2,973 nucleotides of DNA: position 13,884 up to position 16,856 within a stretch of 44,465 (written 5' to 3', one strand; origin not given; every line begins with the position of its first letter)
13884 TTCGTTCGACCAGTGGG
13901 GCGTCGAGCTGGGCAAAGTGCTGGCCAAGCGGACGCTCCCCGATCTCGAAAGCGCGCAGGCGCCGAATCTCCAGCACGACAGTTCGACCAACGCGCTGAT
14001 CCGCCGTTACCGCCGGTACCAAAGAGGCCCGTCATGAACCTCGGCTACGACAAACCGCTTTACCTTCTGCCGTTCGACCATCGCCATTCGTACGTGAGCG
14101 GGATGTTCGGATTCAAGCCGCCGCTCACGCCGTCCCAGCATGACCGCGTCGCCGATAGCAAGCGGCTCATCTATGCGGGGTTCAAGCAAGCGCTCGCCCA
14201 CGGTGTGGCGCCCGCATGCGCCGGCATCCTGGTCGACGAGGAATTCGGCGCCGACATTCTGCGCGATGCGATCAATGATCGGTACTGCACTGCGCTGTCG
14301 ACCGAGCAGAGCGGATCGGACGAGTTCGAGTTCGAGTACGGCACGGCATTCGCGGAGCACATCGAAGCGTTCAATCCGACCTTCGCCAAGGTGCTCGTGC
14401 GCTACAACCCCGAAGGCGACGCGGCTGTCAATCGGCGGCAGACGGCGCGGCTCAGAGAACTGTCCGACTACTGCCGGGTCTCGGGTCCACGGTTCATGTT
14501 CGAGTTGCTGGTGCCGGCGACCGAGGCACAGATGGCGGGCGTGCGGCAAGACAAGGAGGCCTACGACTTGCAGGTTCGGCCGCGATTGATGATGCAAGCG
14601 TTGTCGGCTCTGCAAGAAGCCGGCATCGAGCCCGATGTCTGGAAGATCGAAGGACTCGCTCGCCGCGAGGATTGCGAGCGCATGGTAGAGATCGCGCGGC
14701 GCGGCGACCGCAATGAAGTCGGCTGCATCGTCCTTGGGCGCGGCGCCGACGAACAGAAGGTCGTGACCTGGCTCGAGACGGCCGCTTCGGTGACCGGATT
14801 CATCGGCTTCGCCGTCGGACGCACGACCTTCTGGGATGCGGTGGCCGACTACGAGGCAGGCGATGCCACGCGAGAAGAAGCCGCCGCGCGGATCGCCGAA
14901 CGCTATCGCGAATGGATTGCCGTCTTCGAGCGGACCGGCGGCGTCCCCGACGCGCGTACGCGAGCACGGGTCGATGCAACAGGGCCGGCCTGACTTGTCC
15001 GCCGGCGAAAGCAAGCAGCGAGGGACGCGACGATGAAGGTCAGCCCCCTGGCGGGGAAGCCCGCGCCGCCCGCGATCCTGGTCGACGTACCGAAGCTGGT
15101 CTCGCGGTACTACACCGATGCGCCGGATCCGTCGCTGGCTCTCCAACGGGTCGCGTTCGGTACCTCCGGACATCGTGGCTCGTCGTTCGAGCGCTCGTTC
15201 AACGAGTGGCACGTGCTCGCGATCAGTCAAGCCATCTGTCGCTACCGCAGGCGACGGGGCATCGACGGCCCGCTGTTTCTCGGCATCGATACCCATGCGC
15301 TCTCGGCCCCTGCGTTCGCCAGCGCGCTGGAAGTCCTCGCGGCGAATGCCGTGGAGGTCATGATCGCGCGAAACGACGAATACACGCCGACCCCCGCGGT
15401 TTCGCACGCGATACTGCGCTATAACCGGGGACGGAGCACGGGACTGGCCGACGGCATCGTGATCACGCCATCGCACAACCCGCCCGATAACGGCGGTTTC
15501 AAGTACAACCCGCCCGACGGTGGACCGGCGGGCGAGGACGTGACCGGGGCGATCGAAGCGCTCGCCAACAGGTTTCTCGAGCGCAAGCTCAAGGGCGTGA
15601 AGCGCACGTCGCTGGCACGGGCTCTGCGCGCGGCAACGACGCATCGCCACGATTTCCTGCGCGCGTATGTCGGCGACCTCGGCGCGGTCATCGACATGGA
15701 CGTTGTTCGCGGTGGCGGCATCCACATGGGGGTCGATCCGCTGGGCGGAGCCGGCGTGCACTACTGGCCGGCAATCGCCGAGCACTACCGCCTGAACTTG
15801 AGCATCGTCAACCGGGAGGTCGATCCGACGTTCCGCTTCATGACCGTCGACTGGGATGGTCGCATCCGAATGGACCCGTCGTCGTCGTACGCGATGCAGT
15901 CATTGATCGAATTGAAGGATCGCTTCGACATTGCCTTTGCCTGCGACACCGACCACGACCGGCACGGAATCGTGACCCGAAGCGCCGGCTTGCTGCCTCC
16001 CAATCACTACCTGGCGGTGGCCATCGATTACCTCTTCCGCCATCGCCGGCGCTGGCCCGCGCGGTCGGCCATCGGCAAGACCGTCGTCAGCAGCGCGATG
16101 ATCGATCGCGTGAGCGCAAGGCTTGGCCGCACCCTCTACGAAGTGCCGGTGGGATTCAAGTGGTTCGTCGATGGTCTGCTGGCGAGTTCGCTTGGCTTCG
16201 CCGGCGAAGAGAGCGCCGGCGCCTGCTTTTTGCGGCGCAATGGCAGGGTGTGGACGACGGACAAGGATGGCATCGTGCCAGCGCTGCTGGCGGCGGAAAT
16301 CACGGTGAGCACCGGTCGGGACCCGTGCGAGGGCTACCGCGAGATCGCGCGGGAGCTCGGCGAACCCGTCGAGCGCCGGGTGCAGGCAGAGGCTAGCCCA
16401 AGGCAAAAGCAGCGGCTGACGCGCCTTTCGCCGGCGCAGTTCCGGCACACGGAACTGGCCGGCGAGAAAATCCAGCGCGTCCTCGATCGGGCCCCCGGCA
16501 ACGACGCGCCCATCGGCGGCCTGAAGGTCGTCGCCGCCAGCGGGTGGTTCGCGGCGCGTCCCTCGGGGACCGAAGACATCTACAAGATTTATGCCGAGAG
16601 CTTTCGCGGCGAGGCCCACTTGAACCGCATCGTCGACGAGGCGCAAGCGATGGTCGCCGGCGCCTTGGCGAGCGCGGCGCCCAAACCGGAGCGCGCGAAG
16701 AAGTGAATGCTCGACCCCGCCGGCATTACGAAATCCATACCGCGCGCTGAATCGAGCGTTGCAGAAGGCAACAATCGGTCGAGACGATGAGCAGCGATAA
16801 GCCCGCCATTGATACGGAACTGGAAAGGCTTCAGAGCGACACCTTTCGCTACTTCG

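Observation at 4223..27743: Roughly 23.5 kb co-directional array interleaving beta-1,2-glucan synthesis and breakdown enzymes with a complete oxidative pentose-phosphate set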

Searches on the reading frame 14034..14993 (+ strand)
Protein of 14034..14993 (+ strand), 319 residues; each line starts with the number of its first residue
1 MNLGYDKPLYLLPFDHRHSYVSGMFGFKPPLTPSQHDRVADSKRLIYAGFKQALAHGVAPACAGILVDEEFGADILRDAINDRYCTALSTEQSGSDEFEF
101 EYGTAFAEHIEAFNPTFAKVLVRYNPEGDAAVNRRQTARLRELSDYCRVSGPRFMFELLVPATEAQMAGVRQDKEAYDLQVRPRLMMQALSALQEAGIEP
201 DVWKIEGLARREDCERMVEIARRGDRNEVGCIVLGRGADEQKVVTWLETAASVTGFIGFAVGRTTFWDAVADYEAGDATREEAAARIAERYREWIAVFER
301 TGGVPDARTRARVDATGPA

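Call 3: search_protein_families(library=pfam, proteins=[window:14034-14993:+])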
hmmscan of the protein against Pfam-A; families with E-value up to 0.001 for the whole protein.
window:14034-14993:+ (319 aa): 1 family
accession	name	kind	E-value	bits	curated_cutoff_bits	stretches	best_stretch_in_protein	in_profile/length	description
PF09863.15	DUF2090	-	1.2e-34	120.3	27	1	9-300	37-308/310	Uncharacterized protein conserved in bacteria (DUF2090)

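Call 29: search_protein_families(library=ncbifam, proteins=[window:14034-14993:+])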
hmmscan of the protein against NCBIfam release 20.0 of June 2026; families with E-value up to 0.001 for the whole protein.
window:14034-14993:+ (319 aa): 2 families
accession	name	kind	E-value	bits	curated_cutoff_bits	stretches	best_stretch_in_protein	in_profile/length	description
NF047869.1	myo_kin_aldol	exception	1.1e-17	63.7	600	1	8-249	361-583/586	bifunctional 5-dehydro-2-deoxygluconokinase/5-dehydro-2-deoxyphosphogluconate aldolase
NF009498.0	PRK12858.1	subfamily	6.4e-13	48.3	184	1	48-283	51-299/342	tagatose 1,6-diphosphate aldolase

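Call 71: search_solved_structures(query=window:14034-14993:+, max_evalue=1)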
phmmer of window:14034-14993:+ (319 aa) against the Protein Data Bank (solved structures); distinct sequences matched with E-value up to 1: 6.
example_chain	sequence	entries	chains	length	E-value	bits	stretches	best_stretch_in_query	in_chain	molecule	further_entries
3jrk_A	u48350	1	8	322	0.066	15.6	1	51-161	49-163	Tagatose 1,6-diphosphate aldolase 2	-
3mhf_A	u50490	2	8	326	0.068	15.6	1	51-161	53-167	Tagatose 1,6-diphosphate aldolase 2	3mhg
5f2l_A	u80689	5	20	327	0.07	15.6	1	51-161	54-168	Tagatose 1,6-diphosphate aldolase 2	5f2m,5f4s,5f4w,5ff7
5hjl_A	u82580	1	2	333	0.073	15.5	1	49-161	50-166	Tagatose 1,6-diphosphate aldolase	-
3myo_A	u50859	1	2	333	0.11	14.9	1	54-206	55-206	Tagatose 1,6-diphosphate aldolase 1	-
5f2g_A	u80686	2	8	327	0.16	14.4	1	51-161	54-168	Tagatose 1,6-diphosphate aldolase 2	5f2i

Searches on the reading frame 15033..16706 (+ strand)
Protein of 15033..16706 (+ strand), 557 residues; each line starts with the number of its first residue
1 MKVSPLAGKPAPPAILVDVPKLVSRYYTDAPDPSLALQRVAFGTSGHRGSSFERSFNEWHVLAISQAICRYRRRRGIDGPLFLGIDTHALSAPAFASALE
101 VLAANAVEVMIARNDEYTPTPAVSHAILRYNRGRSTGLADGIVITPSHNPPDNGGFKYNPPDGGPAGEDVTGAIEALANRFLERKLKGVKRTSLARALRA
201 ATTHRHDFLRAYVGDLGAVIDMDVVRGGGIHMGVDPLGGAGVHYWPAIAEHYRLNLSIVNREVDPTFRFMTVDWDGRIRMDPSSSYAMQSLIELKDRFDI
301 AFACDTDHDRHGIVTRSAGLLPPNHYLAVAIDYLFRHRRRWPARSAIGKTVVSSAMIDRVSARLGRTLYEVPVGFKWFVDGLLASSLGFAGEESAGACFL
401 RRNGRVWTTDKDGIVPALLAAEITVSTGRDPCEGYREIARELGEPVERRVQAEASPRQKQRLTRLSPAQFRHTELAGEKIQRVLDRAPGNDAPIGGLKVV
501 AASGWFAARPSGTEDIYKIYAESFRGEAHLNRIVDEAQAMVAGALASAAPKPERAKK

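Call 3: search_protein_families(library=pfam, proteins=[window:15033-16706:+])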
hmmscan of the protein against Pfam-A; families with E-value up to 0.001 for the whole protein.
window:15033-16706:+ (557 aa): 4 families
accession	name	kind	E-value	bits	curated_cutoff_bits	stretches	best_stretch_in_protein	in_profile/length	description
PF02878.22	PGM_PMM_I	-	1.5e-29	102.9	22.5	1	40-180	2-133/138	Phosphoglucomutase/phosphomannomutase, alpha/beta/alpha domain I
PF02880.22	PGM_PMM_III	-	3.1e-26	92.2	20.7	1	323-437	2-110/115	Phosphoglucomutase/phosphomannomutase, alpha/beta/alpha domain III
PF02879.22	PGM_PMM_II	-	3.2e-10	40.9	29.3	1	211-315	2-100/103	Phosphoglucomutase/phosphomannomutase, alpha/beta/alpha domain II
PF00408.26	PGM_PMM_IV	-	5.8e-07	29.9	23.1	1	485-536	14-64/68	Phosphoglucomutase/phosphomannomutase, C-terminal domain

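Call 29: search_protein_families(library=ncbifam, proteins=[window:15033-16706:+])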
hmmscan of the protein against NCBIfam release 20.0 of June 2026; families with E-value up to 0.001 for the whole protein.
window:15033-16706:+ (557 aa): 6 families
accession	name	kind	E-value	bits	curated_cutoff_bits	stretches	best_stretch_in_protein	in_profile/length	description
TIGR01132.1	pgm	equivalog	6.2e-254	843.4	778.05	1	1-545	1-545/546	phosphoglucomutase (alpha-D-glucose-1,6-bisphosphate-dependent)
TIGR03990.1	Arch_GlmM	equivalog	4.7e-33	114.7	439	1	42-540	4-443/444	phosphoglucosamine mutase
NF005737.0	PRK07564.1-1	equivalog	2e-23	82.8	378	1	42-398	16-369/543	alpha-D-glucose phosphate-specific phosphoglucomutase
TIGR01455.1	glmM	equivalog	8.7e-17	60.9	447.55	1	42-429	1-355/442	phosphoglucosamine mutase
NF007088.0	PRK09542.1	equivalog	8.6e-11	41.5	618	1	140-399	98-335/456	phosphomannomutase/phosphoglucomutase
NF046027.1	PhglucPhmanMutPgmG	equivalog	1.7e-09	36.8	600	1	80-539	46-448/460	phosphoglucomutase/phosphomannomutase PgmG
